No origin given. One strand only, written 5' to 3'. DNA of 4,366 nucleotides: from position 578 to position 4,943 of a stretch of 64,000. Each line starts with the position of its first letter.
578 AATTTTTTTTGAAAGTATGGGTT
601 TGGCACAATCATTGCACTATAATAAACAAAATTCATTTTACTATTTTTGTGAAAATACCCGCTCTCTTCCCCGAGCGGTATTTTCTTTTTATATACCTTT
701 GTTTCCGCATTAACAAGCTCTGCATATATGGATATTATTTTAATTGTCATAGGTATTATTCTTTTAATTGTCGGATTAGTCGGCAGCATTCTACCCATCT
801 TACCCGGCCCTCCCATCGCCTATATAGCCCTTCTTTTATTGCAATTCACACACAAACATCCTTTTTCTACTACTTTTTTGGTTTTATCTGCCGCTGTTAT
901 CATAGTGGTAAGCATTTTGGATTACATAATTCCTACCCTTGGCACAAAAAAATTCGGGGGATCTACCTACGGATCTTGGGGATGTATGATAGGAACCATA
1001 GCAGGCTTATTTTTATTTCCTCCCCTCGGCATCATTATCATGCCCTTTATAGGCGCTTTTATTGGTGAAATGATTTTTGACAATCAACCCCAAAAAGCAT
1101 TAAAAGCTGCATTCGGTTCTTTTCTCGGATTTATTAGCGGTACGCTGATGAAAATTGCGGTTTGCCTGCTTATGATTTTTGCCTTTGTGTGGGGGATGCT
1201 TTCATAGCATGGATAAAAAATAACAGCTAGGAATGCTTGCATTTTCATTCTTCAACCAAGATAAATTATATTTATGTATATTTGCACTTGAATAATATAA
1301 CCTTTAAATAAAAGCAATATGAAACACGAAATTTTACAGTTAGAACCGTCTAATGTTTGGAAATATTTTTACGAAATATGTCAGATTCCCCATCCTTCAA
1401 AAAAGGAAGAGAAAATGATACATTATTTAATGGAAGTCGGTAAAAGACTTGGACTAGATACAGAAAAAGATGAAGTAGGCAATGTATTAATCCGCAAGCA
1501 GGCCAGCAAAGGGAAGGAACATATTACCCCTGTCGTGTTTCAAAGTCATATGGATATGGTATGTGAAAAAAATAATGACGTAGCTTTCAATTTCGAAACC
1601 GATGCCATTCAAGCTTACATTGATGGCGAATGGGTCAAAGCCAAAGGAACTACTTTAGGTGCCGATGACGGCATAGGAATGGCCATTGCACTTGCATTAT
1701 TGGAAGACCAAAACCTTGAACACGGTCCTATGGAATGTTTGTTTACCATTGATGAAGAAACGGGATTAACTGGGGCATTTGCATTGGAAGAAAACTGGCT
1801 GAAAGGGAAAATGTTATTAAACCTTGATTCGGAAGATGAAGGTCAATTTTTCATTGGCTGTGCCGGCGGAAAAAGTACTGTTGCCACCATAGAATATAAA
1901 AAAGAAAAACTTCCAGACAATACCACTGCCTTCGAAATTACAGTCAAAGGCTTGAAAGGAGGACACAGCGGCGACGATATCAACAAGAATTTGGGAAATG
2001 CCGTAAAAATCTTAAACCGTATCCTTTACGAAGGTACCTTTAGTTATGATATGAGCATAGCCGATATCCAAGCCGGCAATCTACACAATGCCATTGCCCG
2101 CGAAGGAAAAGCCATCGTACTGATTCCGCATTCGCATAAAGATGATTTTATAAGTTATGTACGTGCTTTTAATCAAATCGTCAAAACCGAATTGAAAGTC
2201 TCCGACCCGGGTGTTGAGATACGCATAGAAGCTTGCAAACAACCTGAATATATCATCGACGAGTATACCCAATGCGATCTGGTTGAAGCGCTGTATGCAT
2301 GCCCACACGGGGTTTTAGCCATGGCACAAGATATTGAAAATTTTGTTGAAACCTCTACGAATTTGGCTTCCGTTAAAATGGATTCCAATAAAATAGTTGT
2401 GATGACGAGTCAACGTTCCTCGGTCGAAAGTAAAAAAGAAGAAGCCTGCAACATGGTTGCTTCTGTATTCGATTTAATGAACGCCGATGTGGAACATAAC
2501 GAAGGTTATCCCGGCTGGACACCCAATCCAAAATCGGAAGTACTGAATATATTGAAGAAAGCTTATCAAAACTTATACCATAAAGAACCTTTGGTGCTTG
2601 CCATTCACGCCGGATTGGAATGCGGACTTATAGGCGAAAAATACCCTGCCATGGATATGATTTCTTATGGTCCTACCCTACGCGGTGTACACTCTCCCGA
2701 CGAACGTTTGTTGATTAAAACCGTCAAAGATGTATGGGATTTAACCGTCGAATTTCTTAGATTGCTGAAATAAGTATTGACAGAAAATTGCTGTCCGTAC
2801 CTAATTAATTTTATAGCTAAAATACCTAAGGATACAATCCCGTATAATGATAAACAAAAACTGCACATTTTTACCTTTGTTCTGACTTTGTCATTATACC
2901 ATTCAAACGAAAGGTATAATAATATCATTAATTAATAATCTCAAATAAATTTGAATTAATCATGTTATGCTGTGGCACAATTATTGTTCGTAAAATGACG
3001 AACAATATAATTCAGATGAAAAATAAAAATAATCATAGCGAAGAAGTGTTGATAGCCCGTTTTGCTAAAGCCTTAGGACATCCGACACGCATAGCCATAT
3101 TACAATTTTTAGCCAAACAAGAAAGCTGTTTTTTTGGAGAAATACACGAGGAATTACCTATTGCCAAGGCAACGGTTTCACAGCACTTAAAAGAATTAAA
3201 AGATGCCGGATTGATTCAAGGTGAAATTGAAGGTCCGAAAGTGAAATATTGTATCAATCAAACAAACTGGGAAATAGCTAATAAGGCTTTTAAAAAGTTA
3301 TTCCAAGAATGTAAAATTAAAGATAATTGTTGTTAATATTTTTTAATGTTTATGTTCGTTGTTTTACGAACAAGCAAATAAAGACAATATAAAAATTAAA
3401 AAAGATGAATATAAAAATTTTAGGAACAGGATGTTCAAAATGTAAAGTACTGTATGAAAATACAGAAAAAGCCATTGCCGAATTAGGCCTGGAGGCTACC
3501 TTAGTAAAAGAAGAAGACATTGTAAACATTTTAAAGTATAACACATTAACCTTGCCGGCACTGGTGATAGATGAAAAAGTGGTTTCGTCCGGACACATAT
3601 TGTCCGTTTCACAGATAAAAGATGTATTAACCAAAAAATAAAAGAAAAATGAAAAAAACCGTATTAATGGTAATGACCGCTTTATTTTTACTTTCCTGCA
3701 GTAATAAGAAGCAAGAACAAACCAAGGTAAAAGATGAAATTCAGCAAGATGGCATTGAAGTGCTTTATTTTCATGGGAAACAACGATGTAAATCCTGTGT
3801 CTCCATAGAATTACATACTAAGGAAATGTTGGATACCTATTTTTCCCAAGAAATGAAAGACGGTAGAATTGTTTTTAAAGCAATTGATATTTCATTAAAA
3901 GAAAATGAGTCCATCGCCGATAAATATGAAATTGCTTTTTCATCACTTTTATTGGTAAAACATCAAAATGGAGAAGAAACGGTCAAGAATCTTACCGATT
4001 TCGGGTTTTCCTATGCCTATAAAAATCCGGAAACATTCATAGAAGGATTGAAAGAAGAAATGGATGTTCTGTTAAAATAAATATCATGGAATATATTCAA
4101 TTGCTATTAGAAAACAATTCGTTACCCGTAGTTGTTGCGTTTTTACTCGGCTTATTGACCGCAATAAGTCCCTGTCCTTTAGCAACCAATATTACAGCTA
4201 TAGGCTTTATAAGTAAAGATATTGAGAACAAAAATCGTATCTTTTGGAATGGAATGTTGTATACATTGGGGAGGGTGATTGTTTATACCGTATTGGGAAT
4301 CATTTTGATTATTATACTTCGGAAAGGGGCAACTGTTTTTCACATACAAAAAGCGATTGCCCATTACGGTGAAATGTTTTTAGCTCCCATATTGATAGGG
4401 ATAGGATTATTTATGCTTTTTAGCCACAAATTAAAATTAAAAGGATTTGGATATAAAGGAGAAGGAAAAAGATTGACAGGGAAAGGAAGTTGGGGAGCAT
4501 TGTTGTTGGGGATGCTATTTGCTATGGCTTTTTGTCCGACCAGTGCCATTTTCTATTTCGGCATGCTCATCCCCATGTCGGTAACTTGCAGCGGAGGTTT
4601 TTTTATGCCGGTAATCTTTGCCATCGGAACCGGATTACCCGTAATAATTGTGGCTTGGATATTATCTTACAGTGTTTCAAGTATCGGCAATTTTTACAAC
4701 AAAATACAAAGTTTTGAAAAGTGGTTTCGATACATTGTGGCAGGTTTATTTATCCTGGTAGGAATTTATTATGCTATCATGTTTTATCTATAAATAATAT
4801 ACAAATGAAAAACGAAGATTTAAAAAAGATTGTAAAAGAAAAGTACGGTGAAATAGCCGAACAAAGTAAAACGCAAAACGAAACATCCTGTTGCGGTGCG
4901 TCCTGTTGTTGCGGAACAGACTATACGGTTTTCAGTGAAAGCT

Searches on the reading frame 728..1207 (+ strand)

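Call 4: search_protein_families(library=pfam, proteins=[window:728-1207:+], max_evalue=0.01)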
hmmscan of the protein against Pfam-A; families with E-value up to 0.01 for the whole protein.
window:728-1207:+ (159 aa): 1 family
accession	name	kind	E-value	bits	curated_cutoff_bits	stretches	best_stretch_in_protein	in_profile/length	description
PF04306.18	DUF456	-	4.1e-42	144.2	29.4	1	21-156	1-138/139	Protein of unknown function (DUF456)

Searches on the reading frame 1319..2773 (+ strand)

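Call 4: search_protein_families(library=pfam, proteins=[window:1319-2773:+], max_evalue=0.01)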
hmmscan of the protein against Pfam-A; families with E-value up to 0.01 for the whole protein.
window:1319-2773:+ (484 aa): 2 families
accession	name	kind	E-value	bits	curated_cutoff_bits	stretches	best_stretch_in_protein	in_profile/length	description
PF01546.33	Peptidase_M20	-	1.4e-15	58.2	24.6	1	74-477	2-201/206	Peptidase family M20/M25/M40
PF07687.19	M20_dimer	-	3.3e-05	24.2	21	1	205-293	9-104/107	Peptidase dimerisation domain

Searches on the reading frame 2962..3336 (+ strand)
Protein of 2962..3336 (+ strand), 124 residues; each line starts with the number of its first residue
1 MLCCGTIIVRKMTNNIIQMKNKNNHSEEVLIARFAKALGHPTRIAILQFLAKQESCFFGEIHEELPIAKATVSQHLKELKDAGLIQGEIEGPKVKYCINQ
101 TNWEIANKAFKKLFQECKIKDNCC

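Call 3: search_protein_families(library=pfam, proteins=[window:2962-3336:+], max_evalue=0.01)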
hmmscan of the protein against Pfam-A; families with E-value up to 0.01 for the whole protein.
window:2962-3336:+ (124 aa): 16 families
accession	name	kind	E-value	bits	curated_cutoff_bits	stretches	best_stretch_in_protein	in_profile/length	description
PF12840.13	HTH_20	-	5.9e-14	52.2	27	1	38-85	1-48/51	Helix-turn-helix domain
PF01022.26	HTH_5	-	1.5e-13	50.9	22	1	40-86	1-46/47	Bacterial regulatory protein, arsR family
PF12802.13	MarR_2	-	3.3e-07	30.8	27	1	41-86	5-51/61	MarR family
PF13601.12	HTH_34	-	1.3e-05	25.7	27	1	43-90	2-49/80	Winged helix DNA-binding domain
PF13412.12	HTH_24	-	7.4e-05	22.7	21.9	1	42-86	4-48/48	Winged helix-turn-helix DNA-binding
PF01047.28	MarR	-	8.5e-05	22.8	24.6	1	41-86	3-48/59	MarR family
PF03965.22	Penicillinase_R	-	9.1e-05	23.2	22.6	1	45-116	7-82/115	Penicillinase repressor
PF24038.1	DUF7347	-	0.00013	22.5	27.6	1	36-82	6-55/77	Domain of unknown function (DUF7347)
PF09339.16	HTH_IclR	-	0.0003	20.9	22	1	45-86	7-49/52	IclR helix-turn-helix domain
PF02082.26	Rrf2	-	0.00045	20.8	30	1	46-104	11-71/132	Iron-dependent Transcriptional regulator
PF01978.25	TrmB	-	0.00049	20.3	25.6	1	50-97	17-63/68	Sugar-specific transcriptional regulator TrmB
PF01325.25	Fe_dep_repress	-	0.0019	18.8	26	1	60-86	27-53/60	Iron dependent repressor, N-terminal DNA binding domain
PF25213.1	HVO_A0261_N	-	0.0028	17.9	35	1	38-87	8-56/86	HVO_A0261 N-terminal domain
PF08220.18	HTH_DeoR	-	0.004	17.3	21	1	45-85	4-44/57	DeoR-like helix-turn-helix domain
PF01638.23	HxlR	-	0.0042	17.3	20.8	1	45-101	9-68/91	HxlR-like helix-turn-helix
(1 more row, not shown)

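Call 5: search_protein_families(library=ncbifam, proteins=[window:2962-3336:+], max_evalue=0.001)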
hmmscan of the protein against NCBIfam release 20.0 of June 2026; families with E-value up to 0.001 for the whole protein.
window:2962-3336:+ (124 aa): 13 families
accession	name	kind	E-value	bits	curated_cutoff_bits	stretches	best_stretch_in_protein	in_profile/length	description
NF033788.1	HTH_metalloreg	subfamily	1.4e-19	69.6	55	1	32-102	2-72/77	metalloregulator ArsR/SmtB family transcription factor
NF033789.1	repress_SdpR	subfamily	6.3e-15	54.9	100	1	36-102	3-68/79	autorepressor SdpR family transcription factor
NF047906.1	CdPbTransRegCmtR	equivalog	1.3e-11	44.3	150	1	28-113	8-92/104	Cd(II)/Pb(II)-sensing metalloregulatory transcriptional regulator CmtR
NF041413.1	ArsR_Rv2640c_fam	equivalog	8.7e-10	39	155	1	27-102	28-105/118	Rv2640c family ArsR-like transcriptional regulator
NF045707.1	Dbac_1936_reg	equivalog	3.4e-09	36.6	115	1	31-100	7-75/99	ArsR/SmtB-type metalloregulator TsoR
NF053755.1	MsvR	equivalog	7.8e-09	35.6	220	1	36-88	8-59/236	transcriptional factor MsvR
NF040642.1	sulf_sens_BigR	equivalog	5.8e-08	32.7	155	1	31-101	10-79/95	sulfite-sensing transcriptional repressor BigR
NF052532.1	TransRegPagRBaca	equivalog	2e-06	27.8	170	1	32-103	18-88/99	transcriptional repressor PagR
NF053602.1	Phr_regulator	exception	2.7e-06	27.1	320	1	33-90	4-60/191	heat shock transcription regulator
NF040939.2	trans_reg_lrs14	equivalog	1.6e-05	24.9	90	1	42-90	22-71/103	Lrs14 family HTH-type transcriptional regulator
NF053606.1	Sta1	subfamily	3.4e-05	23.9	80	1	43-89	22-68/100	Sta1 family transcriptional regulator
NF004170.0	PRK05638.1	equivalog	0.00037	19.2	421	1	38-100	369-432/442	threonine synthase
NF041396.1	TranRegLrp_Halo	equivalog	0.00098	19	190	0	59-96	23-58/149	HTH-type transcriptional regulator Lrp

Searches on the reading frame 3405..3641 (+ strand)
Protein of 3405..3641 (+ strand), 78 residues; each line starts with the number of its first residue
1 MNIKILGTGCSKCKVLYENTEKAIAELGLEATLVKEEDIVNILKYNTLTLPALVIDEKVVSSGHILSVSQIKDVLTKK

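Call 3: search_protein_families(library=pfam, proteins=[window:3405-3641:+], max_evalue=0.01)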
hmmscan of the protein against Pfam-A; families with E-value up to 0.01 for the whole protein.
window:3405-3641:+ (78 aa): 1 family
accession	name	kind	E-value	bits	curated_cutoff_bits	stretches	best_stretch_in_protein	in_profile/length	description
PF13192.12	Thioredoxin_3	-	9.7e-23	80.4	24.8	1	1-75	1-75/76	Thioredoxin domain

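Call 5: search_protein_families(library=ncbifam, proteins=[window:3405-3641:+], max_evalue=0.001)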
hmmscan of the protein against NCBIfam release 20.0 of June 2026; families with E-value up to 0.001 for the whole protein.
window:3405-3641:+ (78 aa): 1 family
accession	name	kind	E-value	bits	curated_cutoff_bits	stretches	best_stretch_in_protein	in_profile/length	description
TIGR00412.2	redox_disulf_2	subfamily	1.7e-29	102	62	1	2-75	1-74/75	MTH895/ArsE family thioredoxin-like protein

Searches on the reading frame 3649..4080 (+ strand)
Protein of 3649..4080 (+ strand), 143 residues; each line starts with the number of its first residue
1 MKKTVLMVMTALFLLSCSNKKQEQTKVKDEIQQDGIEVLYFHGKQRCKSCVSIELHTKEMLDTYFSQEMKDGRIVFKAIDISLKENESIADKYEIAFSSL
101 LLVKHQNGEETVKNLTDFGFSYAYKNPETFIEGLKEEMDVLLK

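Call 3: search_protein_families(library=pfam, proteins=[window:3649-4080:+], max_evalue=0.01)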
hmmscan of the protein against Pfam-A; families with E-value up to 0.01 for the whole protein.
window:3649-4080:+ (143 aa): 0 families

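Call 5: search_protein_families(library=ncbifam, proteins=[window:3649-4080:+], max_evalue=0.001)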
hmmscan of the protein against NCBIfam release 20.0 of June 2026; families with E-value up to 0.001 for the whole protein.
window:3649-4080:+ (143 aa): 1 family
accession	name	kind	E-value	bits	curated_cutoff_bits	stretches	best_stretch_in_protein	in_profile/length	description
NF040494.1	nitrored_ArsF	subfamily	8.2e-35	119.4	60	1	36-139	1-104/106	nitrophenyl compound nitroreductase subunit ArsF family protein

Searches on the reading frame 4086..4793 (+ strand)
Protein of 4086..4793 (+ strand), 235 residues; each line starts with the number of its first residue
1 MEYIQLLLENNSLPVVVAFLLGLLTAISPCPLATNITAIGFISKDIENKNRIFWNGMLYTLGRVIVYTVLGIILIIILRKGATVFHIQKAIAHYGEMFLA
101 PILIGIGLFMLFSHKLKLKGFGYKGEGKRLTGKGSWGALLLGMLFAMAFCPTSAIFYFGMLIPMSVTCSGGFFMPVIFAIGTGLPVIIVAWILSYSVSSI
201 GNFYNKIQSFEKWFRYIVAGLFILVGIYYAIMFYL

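Call 3: search_protein_families(library=pfam, proteins=[window:4086-4793:+], max_evalue=0.01)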
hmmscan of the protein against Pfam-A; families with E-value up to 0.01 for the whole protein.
window:4086-4793:+ (235 aa): 3 families
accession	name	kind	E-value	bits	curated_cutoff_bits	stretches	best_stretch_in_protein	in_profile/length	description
PF13386.12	DsbD_2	-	3.2e-19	70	24.9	1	17-228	1-199/199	Cytochrome C biogenesis protein transmembrane region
PF02683.22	DsbD_TM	-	2.3e-09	37.3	27.1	1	15-210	5-202/219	Cytochrome C biogenesis protein transmembrane domain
PF03596.19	Cad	-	0.0014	19.1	26.2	0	63-113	132-182/192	Cadmium resistance transporter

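Call 5: search_protein_families(library=ncbifam, proteins=[window:4086-4793:+], max_evalue=0.001)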
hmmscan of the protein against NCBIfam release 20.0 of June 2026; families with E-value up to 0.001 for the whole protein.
window:4086-4793:+ (235 aa): 2 families
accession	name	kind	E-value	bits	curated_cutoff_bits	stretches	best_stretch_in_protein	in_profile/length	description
NF040495.1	tranport_ArsG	equivalog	2.8e-87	291.8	200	1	10-233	2-224/225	aromatic aminobenezylarsenical efflux permease ArsG family transporter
NF001419.0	PRK00293.1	subfamily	0.0002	20.1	330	1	10-193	167-352/574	protein-disulfide reductase DsbD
